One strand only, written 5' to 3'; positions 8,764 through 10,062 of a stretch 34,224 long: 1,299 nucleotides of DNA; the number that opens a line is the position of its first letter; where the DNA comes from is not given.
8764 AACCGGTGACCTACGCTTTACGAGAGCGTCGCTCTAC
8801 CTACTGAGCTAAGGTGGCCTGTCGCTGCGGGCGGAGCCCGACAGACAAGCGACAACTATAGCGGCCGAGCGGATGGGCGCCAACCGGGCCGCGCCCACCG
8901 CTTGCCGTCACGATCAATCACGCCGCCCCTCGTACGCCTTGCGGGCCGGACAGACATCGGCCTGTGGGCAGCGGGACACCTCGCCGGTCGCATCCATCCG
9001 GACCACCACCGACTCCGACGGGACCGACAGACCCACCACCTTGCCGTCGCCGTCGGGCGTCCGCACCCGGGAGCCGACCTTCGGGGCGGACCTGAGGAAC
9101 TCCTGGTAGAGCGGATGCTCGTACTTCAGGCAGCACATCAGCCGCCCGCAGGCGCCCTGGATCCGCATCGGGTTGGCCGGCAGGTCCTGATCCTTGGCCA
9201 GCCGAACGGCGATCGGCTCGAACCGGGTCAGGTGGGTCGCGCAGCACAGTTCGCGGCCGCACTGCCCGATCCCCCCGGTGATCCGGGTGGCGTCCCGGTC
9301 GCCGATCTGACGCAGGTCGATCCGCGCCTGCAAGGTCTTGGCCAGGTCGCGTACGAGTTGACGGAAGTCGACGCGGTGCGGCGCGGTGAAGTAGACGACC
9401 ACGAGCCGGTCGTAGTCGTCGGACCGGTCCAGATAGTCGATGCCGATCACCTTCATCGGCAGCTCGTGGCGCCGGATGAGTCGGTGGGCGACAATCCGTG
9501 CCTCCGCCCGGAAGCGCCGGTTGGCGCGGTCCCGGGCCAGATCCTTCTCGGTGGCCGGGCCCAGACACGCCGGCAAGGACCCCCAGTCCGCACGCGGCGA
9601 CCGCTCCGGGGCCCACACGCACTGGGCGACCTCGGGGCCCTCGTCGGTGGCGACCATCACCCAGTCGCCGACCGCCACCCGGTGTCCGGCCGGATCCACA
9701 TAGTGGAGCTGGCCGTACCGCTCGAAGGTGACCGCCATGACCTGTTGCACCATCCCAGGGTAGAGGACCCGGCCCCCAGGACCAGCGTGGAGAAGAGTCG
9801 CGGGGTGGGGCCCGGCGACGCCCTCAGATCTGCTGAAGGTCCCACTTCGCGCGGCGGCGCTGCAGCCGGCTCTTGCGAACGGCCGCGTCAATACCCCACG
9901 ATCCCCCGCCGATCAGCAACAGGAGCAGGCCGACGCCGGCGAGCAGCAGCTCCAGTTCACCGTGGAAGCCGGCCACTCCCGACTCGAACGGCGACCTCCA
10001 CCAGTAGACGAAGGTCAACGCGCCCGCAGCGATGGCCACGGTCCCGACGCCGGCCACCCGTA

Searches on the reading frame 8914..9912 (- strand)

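Call 45: search_protein_families(library=pfam, proteins=[window:8914-9912:-], max_evalue=0.001)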
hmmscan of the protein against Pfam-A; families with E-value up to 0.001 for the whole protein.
window:8914-9912:- (332 aa): 1 family
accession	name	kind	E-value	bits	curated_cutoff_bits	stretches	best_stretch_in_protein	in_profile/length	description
PF04468.17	PSP1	-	4.1e-23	81.9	27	1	117-203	4-86/86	PSP1 C-terminal conserved region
